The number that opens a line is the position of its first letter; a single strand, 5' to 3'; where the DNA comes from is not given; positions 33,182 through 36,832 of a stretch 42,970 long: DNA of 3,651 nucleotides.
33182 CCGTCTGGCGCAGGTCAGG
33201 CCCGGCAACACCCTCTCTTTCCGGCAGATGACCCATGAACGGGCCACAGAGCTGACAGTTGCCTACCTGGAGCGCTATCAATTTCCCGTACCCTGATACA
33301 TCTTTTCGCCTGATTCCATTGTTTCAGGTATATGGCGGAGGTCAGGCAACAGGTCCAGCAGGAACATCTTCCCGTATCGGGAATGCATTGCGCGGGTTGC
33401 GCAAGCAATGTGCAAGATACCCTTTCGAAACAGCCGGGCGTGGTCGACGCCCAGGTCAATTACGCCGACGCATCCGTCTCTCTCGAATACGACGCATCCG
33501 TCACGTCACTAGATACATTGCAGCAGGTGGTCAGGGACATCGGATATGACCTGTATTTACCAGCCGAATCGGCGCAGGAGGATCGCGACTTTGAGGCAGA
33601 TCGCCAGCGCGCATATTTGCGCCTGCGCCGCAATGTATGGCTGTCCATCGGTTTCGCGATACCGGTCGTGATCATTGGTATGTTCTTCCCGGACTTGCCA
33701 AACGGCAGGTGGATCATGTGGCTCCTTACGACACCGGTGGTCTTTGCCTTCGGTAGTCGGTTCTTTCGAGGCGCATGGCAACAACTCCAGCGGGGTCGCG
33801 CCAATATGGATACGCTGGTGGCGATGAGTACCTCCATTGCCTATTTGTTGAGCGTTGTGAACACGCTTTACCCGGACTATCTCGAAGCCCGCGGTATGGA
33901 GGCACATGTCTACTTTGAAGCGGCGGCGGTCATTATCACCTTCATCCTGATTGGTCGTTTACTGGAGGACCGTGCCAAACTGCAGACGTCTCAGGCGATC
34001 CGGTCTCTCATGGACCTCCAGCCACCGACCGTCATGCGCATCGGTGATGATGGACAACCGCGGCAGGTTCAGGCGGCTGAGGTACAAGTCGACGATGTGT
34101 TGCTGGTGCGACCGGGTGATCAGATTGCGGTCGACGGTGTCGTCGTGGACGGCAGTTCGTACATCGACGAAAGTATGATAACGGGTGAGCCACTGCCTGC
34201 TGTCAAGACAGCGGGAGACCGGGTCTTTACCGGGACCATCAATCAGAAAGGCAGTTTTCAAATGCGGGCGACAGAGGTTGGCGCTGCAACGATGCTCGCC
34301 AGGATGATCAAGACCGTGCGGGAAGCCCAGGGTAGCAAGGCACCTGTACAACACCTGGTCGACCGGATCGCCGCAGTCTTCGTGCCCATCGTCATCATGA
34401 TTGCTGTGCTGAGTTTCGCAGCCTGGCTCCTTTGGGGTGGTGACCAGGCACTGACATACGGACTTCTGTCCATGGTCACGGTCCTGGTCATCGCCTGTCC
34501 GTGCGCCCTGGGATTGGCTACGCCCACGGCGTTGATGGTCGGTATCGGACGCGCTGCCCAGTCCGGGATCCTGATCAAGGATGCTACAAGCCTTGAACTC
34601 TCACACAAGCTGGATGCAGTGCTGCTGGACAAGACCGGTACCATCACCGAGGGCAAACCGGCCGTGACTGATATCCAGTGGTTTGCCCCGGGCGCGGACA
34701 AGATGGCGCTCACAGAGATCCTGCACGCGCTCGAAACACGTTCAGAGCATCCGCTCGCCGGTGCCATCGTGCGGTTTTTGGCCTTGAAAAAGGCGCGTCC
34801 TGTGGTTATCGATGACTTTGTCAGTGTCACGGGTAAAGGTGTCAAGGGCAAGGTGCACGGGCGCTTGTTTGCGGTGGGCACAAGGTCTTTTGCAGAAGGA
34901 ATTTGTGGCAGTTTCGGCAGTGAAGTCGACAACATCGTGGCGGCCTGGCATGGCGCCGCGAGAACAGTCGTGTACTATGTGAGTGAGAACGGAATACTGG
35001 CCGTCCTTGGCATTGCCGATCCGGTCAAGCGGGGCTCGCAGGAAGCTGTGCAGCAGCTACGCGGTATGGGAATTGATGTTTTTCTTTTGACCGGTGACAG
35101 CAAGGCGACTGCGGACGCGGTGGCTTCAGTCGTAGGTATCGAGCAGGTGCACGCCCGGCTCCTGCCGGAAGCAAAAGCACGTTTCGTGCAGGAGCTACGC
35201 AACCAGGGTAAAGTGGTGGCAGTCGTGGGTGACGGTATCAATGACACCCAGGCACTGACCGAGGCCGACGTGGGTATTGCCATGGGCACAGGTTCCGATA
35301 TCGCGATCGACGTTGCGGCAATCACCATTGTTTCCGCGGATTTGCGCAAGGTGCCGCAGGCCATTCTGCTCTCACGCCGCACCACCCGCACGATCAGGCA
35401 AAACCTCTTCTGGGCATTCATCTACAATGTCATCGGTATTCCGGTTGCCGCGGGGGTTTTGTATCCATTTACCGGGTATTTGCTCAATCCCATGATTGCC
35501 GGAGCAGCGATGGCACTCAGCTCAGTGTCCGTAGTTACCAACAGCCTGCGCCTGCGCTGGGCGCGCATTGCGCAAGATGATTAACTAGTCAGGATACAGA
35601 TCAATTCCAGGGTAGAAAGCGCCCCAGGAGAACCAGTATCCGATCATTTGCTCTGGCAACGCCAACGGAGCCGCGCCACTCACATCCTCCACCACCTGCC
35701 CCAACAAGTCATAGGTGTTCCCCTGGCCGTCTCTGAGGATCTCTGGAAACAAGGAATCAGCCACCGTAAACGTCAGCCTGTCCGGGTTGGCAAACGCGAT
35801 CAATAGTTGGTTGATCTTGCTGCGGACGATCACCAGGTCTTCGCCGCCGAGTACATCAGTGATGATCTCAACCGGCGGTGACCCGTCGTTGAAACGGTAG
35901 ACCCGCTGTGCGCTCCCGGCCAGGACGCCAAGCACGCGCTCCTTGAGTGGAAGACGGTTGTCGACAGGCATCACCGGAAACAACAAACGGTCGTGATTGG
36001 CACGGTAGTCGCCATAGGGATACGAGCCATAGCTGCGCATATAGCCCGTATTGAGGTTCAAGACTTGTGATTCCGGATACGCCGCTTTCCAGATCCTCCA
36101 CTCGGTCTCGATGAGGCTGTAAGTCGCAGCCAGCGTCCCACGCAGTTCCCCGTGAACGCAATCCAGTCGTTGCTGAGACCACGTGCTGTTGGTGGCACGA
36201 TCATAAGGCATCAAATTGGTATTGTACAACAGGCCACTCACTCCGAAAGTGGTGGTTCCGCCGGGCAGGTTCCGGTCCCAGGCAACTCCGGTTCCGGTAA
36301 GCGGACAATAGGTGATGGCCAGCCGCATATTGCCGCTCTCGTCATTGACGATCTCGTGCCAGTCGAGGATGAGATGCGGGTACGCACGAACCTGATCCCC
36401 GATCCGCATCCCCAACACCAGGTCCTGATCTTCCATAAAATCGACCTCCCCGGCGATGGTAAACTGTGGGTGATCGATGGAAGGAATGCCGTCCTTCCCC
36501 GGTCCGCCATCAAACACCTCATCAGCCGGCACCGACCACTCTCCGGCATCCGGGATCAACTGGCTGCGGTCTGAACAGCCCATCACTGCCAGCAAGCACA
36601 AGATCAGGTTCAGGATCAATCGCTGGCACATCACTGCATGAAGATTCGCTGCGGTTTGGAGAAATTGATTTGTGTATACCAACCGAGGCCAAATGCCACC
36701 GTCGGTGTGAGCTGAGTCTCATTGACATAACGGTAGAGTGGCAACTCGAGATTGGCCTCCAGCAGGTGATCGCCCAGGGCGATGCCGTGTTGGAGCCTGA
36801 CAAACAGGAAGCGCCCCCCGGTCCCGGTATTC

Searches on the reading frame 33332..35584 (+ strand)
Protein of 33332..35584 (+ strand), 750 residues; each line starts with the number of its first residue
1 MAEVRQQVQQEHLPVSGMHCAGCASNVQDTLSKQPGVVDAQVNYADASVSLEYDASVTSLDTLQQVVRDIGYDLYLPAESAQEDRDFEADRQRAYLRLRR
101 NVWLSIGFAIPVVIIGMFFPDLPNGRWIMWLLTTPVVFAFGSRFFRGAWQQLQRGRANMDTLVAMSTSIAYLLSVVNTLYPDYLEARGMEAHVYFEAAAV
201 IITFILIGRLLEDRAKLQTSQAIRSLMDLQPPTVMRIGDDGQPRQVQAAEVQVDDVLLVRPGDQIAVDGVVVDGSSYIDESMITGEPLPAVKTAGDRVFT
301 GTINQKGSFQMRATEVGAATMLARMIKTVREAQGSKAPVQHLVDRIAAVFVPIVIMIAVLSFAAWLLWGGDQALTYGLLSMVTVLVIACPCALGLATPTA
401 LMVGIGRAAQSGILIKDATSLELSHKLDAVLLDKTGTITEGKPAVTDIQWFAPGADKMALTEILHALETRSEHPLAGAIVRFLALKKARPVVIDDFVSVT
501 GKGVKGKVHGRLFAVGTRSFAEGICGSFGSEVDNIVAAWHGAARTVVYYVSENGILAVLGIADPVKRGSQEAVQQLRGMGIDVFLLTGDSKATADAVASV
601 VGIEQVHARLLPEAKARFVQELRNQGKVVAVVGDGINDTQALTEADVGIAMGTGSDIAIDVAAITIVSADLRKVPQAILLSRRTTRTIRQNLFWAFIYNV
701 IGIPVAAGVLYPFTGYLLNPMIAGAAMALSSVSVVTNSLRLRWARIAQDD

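Call 34: search_protein_families(library=pfam, proteins=[window:33332-35584:+], max_evalue=0.001)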
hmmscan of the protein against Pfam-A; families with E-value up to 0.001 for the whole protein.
window:33332-35584:+ (750 aa): 4 families
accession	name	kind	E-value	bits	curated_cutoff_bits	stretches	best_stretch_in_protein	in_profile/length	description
PF00122.25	E1-E2_ATPase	-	4.1e-58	196.3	28.1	1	229-410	2-180/181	E1-E2 ATPase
PF00702.32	Hydrolase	-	7.7e-30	105.1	26.4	1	428-646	2-191/191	haloacid dehalogenase-like hydrolase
PF00403.32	HMA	-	1.4e-15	57.9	24.8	1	14-73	3-62/62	Heavy-metal-associated domain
PF08282.18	Hydrolase_3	-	7.3e-06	26.3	20.9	1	621-670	198-247/255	haloacid dehalogenase-like hydrolase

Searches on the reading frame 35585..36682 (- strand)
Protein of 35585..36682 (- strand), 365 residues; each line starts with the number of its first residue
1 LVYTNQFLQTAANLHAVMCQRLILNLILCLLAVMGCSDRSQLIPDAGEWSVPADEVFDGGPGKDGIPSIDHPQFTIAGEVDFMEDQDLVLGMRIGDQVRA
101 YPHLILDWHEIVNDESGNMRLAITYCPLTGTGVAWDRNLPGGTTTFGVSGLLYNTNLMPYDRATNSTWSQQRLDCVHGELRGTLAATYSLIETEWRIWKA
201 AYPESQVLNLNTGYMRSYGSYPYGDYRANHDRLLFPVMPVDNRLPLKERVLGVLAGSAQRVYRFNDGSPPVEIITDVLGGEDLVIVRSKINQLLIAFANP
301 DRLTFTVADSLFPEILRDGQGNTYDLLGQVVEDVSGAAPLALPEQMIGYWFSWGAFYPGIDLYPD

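Call 34: search_protein_families(library=pfam, proteins=[window:35585-36682:-], max_evalue=0.001)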
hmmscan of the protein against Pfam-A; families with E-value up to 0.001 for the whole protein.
window:35585-36682:- (365 aa): 1 family
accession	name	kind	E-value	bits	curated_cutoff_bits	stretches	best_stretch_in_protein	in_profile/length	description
PF11376.13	DUF3179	-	1.2e-79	268.2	27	1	63-358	1-290/292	Protein of unknown function (DUF3179)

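Call 36: search_protein_families(library=ncbifam, proteins=[window:35585-36682:-], max_evalue=0.01)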
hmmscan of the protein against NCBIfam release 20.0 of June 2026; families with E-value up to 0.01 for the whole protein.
window:35585-36682:- (365 aa): 0 families
